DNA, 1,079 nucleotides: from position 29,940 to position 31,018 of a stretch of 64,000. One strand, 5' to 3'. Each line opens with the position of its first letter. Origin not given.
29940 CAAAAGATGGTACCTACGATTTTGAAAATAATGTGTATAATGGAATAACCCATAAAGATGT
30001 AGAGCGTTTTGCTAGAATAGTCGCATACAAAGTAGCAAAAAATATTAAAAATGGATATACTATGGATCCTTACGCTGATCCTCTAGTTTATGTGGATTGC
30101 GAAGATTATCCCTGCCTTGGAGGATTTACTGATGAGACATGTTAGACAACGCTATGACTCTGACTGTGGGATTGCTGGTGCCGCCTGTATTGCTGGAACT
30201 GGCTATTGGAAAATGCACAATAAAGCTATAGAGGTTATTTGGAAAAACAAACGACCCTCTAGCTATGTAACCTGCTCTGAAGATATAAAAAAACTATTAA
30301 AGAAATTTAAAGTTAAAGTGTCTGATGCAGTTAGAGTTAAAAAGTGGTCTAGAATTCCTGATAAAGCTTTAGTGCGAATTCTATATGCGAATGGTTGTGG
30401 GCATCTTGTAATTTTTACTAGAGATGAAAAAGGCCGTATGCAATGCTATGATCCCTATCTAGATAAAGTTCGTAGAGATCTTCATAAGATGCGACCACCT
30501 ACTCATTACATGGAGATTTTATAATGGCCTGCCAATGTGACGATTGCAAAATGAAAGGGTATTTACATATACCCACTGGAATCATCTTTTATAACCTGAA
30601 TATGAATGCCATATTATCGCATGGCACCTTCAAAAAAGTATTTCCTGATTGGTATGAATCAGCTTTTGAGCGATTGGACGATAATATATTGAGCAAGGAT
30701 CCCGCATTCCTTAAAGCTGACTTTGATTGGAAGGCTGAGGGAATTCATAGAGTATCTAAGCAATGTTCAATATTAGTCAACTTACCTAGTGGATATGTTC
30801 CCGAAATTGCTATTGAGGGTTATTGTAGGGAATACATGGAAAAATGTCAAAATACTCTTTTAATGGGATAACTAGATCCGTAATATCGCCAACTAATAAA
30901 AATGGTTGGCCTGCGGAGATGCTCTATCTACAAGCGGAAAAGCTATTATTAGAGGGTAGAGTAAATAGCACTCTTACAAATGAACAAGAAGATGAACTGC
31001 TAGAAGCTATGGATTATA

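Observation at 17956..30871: Expanded paralogous family of small proteins with N-terminal HIPTG motif and C-terminal KEEFxII motif (about 10 copies)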

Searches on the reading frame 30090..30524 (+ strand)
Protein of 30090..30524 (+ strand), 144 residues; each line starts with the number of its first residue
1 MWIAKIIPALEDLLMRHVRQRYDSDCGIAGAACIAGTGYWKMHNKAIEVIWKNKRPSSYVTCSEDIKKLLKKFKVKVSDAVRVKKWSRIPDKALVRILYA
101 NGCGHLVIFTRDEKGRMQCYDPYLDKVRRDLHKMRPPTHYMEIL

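Call 46: search_protein_families(library=pfam, max_evalue=0.01, proteins=[window:30090-30524:+])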
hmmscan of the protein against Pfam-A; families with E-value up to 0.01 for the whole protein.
window:30090-30524:+ (144 aa): 2 families
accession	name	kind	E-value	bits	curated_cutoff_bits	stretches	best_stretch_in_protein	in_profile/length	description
PF03412.21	Peptidase_C39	-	2.6e-05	24.5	22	1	17-127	4-110/133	Peptidase C39 family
PF09778.15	Guanylate_cyc_2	-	0.01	15.7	28.1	0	16-77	2-63/212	Guanylylate cyclase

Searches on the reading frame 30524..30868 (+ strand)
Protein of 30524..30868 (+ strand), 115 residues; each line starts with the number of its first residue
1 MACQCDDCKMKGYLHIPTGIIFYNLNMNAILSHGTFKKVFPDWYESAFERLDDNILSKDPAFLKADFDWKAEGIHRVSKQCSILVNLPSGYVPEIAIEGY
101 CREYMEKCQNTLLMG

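Call 3: search_protein_families(library=pfam, max_evalue=1, proteins=[window:30524-30868:+])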
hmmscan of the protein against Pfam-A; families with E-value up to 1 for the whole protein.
seq(115 aa): 0 families

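Call 4: search_protein_families(library=phrogs, max_evalue=1, proteins=[window:30524-30868:+])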
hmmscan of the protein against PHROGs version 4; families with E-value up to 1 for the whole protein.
seq(115 aa): 1 family
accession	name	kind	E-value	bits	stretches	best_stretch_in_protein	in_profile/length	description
phrog_32644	-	unknown function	0.00084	19.9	1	4-58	130-184/201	-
